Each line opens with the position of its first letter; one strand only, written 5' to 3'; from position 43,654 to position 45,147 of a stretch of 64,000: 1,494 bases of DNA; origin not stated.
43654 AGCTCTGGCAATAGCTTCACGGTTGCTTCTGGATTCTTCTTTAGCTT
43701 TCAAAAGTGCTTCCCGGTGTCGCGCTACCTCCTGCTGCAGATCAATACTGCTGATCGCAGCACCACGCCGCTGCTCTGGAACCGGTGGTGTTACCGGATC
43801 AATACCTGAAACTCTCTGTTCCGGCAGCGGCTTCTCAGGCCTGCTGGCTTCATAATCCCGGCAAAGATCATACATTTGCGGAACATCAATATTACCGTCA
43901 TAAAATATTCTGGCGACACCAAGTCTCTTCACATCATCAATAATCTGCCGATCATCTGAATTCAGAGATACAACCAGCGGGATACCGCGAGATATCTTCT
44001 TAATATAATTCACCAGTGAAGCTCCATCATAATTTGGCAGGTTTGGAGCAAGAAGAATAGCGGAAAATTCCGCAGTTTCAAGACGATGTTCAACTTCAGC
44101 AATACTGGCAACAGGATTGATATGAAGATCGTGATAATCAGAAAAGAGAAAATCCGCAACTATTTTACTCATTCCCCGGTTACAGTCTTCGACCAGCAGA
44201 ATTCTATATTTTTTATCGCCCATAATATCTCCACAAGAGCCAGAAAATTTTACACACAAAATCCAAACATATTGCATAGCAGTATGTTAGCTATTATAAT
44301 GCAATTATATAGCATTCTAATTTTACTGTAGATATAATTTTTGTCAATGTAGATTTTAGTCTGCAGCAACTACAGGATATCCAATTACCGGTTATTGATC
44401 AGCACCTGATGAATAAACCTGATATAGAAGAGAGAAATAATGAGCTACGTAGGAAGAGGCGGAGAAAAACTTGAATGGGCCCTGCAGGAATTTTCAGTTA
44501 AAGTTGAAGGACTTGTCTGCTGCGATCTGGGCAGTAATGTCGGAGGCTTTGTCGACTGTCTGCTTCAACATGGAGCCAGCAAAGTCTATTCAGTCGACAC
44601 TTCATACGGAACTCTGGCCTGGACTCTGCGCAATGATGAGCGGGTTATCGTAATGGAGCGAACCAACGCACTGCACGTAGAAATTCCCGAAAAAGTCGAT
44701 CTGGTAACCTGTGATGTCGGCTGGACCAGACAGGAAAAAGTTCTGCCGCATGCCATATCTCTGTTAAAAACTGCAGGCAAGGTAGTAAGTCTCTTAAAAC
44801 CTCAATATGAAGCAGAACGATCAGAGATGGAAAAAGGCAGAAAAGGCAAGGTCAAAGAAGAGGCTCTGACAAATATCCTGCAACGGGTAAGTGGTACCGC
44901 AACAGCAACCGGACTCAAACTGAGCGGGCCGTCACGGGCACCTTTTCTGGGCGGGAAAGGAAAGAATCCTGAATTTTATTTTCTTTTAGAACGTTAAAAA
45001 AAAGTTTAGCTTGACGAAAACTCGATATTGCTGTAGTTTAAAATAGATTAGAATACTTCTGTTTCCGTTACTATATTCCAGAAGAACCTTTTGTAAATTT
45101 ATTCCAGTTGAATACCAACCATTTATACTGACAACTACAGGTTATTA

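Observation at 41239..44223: FrzS-like protein: receiver fold with Ala at the phospho-acceptor site fused to a ~800-residue coiled coil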

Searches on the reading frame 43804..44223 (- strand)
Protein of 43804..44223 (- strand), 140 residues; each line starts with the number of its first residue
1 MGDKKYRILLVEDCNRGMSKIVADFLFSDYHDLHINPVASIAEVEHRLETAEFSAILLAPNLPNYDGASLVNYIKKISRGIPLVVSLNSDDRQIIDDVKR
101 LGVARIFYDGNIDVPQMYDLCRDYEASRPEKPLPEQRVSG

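Call 12: search_solved_structures(query=window:43804-44223:-, max_evalue=10, show_alignments=4)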
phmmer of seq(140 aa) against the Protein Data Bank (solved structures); distinct sequences matched with E-value up to 10: 39.
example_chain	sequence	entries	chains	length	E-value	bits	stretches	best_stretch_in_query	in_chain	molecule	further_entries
4q7e_A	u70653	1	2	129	0.029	17.8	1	2-84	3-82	Response regulator of a two component regulatory system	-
8uvx_B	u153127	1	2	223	0.098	16.1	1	7-92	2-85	DNA-binding response regulator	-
8uuz_A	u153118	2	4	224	0.1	16.1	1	7-92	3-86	DNA-binding response regulator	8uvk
2fka_A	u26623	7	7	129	0.12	15.9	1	1-81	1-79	Chemotaxis protein cheY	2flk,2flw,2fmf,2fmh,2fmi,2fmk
1zit_A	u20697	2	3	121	0.14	15.6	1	7-85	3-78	transcriptional regulator (NtrC family)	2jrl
3grc_A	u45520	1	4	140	0.23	14.9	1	36-91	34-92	Sensor protein, Kinase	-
2chy_A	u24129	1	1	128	0.26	14.8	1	3-81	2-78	CHEY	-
2che_A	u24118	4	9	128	0.35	14.3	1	3-81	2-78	CHEY | Chemotaxis protein cheY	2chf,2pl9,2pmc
1e6m_A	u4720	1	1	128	0.36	14.3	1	3-77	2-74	CHEMOTAXIS PROTEIN CHEY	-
2jvi_A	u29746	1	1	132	0.4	14.1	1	55-124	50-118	Sporulation initiation phosphotransferase F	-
1pey_A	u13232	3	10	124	0.47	13.9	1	54-124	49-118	Sporulation initiation phosphotransferase F | SPORULATION RESPONSE REGULATORY PROTEIN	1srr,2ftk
1fsp_A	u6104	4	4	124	0.54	13.7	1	54-124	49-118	STAGE 0 SPORULATION PROTEIN F | SPORULATION RESPONSE REGULATORY PROTEIN | Sporulation initiation phosphotransferase F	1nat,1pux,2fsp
3q15_C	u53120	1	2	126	0.55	13.7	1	54-124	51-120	Sporulation initiation phosphotransferase F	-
1f51_E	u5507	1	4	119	0.56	13.7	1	54-124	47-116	SPORULATION INITIATION PHOSPHOTRANSFERASE F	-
3oly_A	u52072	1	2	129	0.63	13.5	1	1-78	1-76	Chemotaxis protein CheY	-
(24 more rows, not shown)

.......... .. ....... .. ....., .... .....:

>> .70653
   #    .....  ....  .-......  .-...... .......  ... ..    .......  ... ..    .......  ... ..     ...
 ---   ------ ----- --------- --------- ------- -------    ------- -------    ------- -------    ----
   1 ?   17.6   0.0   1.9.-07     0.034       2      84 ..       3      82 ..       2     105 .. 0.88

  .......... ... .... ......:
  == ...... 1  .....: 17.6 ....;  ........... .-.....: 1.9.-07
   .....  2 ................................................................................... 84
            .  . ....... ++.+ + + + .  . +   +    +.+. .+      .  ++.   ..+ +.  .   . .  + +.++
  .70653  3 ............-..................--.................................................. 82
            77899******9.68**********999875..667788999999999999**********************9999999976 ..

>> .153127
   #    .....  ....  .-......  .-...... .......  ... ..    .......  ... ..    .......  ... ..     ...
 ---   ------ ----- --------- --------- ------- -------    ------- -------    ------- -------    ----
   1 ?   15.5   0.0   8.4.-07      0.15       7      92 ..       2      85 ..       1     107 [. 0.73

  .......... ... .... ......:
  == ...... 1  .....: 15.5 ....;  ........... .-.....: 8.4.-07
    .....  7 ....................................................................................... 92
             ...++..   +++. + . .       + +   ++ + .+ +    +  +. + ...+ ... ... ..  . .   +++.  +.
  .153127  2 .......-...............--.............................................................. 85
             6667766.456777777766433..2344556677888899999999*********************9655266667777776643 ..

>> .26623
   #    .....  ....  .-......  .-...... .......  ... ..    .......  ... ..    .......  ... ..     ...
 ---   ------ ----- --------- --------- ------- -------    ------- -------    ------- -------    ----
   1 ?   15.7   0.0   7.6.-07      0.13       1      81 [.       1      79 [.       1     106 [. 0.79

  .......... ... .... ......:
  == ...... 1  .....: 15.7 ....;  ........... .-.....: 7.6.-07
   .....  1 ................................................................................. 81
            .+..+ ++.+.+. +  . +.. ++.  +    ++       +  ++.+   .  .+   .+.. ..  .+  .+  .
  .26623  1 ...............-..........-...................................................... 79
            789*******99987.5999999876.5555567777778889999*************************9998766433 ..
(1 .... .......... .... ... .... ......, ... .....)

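Call 25: find_homologous_proteins(query=A3, max_evalue=0.001)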
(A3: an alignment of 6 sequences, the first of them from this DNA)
Query A3 (6 sequences) (131 aa, profile of the alignment): 1 proteins with E <= 0.001 among 534 candidates.
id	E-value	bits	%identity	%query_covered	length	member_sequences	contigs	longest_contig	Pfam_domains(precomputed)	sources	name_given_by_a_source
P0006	1.1e-41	160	72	63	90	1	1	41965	-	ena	-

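Call 26: search_solved_structures(query=A3, max_evalue=1, show_alignments=3)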
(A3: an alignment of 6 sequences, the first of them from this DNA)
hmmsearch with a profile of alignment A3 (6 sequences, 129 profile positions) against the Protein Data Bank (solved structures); distinct sequences matched with E-value up to 1: 44.
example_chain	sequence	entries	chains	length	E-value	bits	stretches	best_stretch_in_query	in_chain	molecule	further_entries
4q7e_A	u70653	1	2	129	0.0056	19.9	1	2-86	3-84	Response regulator of a two component regulatory system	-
2fka_A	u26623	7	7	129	0.03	17.5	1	1-96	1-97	Chemotaxis protein cheY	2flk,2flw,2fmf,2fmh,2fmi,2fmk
8ted_A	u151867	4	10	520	0.04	17.1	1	23-98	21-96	Response regulator receiver protein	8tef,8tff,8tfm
8thp_A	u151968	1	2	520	0.04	17.1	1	23-98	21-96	Response regulator receiver protein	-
8p6f_A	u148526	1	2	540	0.042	17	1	23-98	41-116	Response regulator receiver domain-containing protein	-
6ont_A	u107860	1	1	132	0.043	17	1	22-94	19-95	Two-component response regulator 1452 receiver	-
1jlk_A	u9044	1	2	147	0.044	17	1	8-104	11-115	Response regulator RCP1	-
1i3c_A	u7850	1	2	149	0.046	16.9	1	8-104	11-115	RESPONSE REGULATOR RCP1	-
9of7_A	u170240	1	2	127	0.063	16.5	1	7-96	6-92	PmrA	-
3oly_A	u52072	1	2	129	0.074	16.3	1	1-97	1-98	Chemotaxis protein CheY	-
2chy_A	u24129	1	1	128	0.086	16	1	3-96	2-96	CHEY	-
6agb_D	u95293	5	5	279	0.09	16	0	28-91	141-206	RNases MRP/P 32.9 kDa subunit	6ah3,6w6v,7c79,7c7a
3olv_A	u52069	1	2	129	0.096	15.9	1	1-96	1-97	Chemotaxis protein CheY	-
1e6m_A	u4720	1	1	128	0.1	15.8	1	3-96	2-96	CHEMOTAXIS PROTEIN CHEY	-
9of5_A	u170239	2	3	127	0.1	15.8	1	6-96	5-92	PmrA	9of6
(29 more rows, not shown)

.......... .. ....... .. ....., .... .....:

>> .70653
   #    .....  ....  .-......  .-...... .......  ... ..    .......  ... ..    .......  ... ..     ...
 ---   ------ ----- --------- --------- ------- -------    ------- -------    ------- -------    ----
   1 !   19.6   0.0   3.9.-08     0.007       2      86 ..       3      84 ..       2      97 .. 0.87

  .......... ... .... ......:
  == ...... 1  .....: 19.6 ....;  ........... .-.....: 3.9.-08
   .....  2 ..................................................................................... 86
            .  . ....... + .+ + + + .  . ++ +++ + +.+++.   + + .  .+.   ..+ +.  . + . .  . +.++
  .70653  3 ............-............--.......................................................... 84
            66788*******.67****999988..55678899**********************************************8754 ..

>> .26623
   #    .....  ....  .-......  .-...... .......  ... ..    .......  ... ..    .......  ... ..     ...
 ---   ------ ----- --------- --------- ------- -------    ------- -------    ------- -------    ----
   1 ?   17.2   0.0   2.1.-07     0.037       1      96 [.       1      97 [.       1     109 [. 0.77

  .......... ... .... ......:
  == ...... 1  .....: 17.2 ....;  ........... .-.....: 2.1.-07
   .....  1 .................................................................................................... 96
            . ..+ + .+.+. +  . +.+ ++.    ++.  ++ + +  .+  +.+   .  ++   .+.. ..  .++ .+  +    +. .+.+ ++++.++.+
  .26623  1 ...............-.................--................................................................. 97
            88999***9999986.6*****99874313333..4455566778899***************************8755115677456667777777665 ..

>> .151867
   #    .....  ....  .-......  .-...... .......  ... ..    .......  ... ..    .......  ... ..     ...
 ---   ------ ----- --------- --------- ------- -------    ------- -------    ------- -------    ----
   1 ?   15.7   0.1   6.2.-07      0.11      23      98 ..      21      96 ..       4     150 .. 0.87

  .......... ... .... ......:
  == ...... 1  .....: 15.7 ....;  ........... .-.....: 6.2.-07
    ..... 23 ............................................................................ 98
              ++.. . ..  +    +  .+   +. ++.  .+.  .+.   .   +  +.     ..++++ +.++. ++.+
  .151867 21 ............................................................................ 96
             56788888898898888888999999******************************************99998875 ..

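Call 39: predict_structure(protein=window:43831-44223:-)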
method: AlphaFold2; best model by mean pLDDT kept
length: 131 residues; sequences in the alignment: 1
mean_pLDDT: 61.0   pTM: 0.51
mean pLDDT of the five models: 61.0, 59.3, 57.4, 52.5, 47.8
residues with pLDDT >= 90: 0; 70-90: 24; 50-70: 88; < 50: 19
segments of 3 or more residues with pLDDT < 50: 28-39, 61-64
pLDDT, mean of each block of 10 residues (from residue 1): 58 58 56 43 60 60 58 70 67 74 63 64 65 40
secondary structure, 60 per line:
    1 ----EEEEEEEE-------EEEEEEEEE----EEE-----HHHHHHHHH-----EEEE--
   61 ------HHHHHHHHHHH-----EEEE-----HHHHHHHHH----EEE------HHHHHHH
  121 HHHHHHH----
elements in order: E5-12 E20-28 E33-35 H41-49 E55-58 H67-77 E83-86 H92-100 E105-107 H114-127

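Call 64: predict_structure(alignment_id=A5)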
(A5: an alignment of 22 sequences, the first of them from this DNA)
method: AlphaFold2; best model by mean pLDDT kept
length: 131 residues; sequences in the alignment: 22
mean_pLDDT: 84.7   pTM: 0.78
mean pLDDT of the five models: 84.7, 83.2, 83.2, 83.1, 80.8
residues with pLDDT >= 90: 49; 70-90: 67; 50-70: 12; < 50: 3
segments of 3 or more residues with pLDDT < 50: none
pLDDT, mean of each block of 10 residues (from residue 1): 76 71 84 88 90 89 76 90 90 89 89 90 83 48
secondary structure, 60 per line:
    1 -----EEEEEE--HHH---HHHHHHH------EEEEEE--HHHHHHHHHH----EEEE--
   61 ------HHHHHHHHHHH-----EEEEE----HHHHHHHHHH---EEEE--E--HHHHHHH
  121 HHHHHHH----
elements in order: E6-11 H20-26 E33-38 H41-50 E55-58 H67-77 E83-87 H92-101 E105-108 H114-127

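Call 67: fold_search(model_id=the predicted structure, library=pdb)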
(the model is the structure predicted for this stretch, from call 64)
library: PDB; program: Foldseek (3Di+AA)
matches with E <= 10: 1717; with E <= 0.001: 359
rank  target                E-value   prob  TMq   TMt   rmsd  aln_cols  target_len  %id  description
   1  8tff_B                1.8e-06  1.00  0.73  0.21   3.0       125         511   18  PorX with BeF3 phosphate analog (released 2024-04-17)
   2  8tff_A                2.2e-06  1.00  0.73  0.21   2.9       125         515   18  PorX with BeF3 phosphate analog (released 2024-04-17)
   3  3bre_B                2.5e-06  1.00  0.74  0.32   3.1       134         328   15  Crystal Structure of P.aeruginosa PA3702 (released 2008-04-01)
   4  8p6f_B                2.7e-06  1.00  0.74  0.21   3.1       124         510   18  Crystal structure of PorX-Fj (released 2024-04-03)
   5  8ted_B                2.9e-06  1.00  0.72  0.21   2.7       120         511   18  PorX primitive orthorhombic crystal form (released 2024-04-17)
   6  8tef_A                3.7e-06  1.00  0.73  0.21   2.6       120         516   18  PorX primitive monoclinic crystal form (released 2024-04-17)
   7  7c1j                  3.7e-06  1.00  0.64  0.68   3.8       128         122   17  Crystal structure of the receiver domain of sensor histidine kinase PA1611 (PA1611REC) from Pseudomonas aeruginosa PAO1  (released 2020-11-04)
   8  8ted_A                4.5e-06  1.00  0.72  0.21   2.7       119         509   18  PorX primitive orthorhombic crystal form (released 2024-04-17)
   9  8tfm_A                5.5e-06  1.00  0.72  0.21   2.7       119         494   18  PorX with Zn (primitive orthorhombic crystal form) (released 2024-04-17)
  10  8tef_D                5.9e-06  1.00  0.73  0.21   2.6       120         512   18  PorX primitive monoclinic crystal form (released 2024-04-17)
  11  7pvk_A                6.7e-06  1.00  0.72  0.21   2.7       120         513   18  X-ray structure of dimeric PorX (T272A mutant), in complex with pGpG. (released 2022-12-14)
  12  8tef_C                7.1e-06  1.00  0.73  0.21   2.6       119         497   18  PorX primitive monoclinic crystal form (released 2024-04-17)
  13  8p6f_A                8.1e-06  1.00  0.72  0.21   2.8       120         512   18  Crystal structure of PorX-Fj (released 2024-04-03)
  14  5xt2_B                8.6e-06  1.00  0.70  0.48   3.2       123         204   15  Crystal structures of full-length FixJ from B. japonicum crystallized in space group P212121 (released 2018-05-23)
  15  7pv7_A                9.8e-06  1.00  0.72  0.21   2.6       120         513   18  Crystal structure of dimeric Porphyromonas gingivalis PorX, a type 9 secretion system response regulator. (released 2022-12-14)
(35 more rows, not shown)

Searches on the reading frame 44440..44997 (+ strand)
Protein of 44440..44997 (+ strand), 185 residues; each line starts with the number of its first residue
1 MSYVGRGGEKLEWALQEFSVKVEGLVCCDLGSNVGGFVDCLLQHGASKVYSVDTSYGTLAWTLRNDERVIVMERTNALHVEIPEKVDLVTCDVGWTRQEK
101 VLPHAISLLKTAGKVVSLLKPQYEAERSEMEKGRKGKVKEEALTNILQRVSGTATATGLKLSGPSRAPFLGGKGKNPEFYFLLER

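Call 7: search_protein_families(library=pfam, proteins=[window:44440-44997:+], max_evalue=0.1)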
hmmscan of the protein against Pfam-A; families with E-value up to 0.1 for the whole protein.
window:44440-44997:+ (185 aa): 2 families
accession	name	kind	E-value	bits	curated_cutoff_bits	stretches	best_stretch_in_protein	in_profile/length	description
PF01728.25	FtsJ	-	7.2e-28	98.2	24.1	1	3-135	1-134/181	FtsJ-like methyltransferase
PF08241.18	Methyltransf_11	-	0.0015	19.6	21.2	1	29-114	2-92/95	Methyltransferase domain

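Call 53: search_protein_families(library=ncbifam, proteins=[window:44440-44997:+], max_evalue=0.001)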
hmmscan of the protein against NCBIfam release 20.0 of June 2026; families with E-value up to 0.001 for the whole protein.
window:44440-44997:+ (185 aa): 2 families
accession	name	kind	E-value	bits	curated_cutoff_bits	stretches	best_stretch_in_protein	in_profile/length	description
TIGR00478.1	tly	subfamily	9.7e-43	146.1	185.8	1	3-174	55-225/228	TlyA family rRNA (cytidine-2'-O)-methyltransferase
NF049952.1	23rRNACMtaseTlyA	equivalog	8.9e-30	103.9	250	1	2-182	56-233/236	23S rRNA (cytidine-2'-O)-methyltransferase TlyA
